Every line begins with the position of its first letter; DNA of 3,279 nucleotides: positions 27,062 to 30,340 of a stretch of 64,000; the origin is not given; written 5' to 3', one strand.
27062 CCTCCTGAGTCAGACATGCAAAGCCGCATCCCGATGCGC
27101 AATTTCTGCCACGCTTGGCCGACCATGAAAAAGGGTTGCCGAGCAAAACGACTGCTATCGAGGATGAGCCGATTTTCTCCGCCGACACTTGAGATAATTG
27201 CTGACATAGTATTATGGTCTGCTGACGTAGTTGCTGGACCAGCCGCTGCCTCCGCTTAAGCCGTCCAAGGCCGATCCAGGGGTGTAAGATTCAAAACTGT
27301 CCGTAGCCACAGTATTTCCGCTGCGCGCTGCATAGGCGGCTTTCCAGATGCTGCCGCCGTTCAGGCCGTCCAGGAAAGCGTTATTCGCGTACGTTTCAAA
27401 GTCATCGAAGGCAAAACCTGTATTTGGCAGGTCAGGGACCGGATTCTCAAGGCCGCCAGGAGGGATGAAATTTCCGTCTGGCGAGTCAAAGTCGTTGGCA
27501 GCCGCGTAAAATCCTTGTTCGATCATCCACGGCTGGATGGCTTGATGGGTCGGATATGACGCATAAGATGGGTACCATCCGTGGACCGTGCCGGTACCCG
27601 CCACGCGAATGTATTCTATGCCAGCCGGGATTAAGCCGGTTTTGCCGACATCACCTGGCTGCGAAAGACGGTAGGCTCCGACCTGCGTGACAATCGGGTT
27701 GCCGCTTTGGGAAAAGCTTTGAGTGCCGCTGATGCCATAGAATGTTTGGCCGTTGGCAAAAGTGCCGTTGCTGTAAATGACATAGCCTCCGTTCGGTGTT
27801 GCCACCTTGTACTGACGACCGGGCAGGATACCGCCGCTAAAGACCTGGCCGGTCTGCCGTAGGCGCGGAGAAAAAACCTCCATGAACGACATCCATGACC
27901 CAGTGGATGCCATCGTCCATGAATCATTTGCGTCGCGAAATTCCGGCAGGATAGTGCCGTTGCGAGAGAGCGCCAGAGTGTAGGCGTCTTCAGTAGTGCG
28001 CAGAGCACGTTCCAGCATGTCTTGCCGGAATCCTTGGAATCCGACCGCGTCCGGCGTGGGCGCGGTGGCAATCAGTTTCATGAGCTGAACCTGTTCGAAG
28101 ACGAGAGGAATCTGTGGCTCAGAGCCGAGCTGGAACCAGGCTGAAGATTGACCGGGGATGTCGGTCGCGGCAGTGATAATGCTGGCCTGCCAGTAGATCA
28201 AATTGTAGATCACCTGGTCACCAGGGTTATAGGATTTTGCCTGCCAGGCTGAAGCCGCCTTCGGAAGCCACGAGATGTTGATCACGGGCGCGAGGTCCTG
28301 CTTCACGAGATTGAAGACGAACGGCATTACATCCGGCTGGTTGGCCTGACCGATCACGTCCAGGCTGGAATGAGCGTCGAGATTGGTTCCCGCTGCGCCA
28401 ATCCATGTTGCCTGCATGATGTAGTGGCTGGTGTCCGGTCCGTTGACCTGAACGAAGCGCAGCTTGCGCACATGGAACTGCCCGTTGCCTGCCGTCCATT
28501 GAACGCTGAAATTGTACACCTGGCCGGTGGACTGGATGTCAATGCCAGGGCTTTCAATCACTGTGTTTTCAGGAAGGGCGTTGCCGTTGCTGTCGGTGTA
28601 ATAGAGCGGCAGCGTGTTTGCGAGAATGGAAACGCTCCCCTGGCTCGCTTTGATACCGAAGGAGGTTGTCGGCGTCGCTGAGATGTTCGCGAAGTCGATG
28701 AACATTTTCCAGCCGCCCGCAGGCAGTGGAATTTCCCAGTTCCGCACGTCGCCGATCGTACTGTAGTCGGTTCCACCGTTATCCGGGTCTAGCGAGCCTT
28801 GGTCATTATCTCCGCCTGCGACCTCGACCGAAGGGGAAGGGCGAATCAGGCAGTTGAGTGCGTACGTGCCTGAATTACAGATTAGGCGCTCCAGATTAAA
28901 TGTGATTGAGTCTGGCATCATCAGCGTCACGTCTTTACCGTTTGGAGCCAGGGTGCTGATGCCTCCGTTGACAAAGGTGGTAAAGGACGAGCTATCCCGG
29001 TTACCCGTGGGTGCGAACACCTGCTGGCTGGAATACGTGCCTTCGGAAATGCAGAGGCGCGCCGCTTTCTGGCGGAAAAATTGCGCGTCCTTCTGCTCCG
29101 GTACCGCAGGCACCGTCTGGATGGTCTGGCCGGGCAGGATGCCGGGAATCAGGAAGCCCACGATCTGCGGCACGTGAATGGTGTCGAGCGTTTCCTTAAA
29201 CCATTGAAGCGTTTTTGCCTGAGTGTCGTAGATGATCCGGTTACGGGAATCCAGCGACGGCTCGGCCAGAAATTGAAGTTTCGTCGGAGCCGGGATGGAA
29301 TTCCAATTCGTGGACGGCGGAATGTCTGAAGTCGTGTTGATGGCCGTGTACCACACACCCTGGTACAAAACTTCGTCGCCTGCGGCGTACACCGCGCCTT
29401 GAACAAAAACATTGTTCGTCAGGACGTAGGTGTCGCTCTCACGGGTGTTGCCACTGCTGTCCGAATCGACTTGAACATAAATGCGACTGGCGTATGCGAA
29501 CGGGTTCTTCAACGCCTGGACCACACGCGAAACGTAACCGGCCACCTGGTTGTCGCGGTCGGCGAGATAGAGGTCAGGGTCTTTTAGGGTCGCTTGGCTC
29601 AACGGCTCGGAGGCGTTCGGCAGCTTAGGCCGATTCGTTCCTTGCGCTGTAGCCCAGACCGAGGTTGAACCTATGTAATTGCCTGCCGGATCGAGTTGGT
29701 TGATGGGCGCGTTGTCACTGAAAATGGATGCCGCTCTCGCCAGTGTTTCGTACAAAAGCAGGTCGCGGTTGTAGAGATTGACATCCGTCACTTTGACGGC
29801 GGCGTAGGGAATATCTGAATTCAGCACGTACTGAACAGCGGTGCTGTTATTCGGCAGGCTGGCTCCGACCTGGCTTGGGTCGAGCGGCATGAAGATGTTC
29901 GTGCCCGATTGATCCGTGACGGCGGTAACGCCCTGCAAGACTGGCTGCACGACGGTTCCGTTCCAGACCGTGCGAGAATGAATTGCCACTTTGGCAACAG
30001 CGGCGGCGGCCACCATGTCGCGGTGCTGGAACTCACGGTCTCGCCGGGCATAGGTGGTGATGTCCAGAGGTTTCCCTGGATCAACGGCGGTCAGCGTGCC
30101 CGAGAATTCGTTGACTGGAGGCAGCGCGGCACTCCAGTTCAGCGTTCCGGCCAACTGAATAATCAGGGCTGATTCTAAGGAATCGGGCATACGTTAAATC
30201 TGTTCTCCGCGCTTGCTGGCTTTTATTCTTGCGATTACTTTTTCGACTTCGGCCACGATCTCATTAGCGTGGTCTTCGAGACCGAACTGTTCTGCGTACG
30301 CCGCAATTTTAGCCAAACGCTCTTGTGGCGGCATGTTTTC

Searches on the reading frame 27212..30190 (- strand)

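Call 12: search_protein_families(library=phrogs, proteins=[window:27212-30190:-], max_evalue=0.01)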
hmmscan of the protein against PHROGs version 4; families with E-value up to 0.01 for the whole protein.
window:27212-30190:- (992 aa): 1 family
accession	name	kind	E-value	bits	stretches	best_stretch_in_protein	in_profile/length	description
phrog_1289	-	head and packaging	0.0034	17.9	0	245-294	260-312/331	portal protein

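Call 17: search_protein_families(library=pfam, max_evalue=0.001, proteins=[window:27212-30190:-])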
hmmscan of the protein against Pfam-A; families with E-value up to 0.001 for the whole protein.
window:27212-30190:- (992 aa): 1 family
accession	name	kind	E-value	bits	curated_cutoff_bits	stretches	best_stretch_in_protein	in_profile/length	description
PF02839.19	CBM_5_12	-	2.2e-05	24.8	26.2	0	264-286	4-26/44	Carbohydrate-binding module family 5/12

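Call 82: search_protein_families(library=ncbifam, max_evalue=0.05, proteins=[window:27212-30190:-])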
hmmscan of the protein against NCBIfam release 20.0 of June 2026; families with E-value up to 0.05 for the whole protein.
window:27212-30190:- (992 aa): 0 families
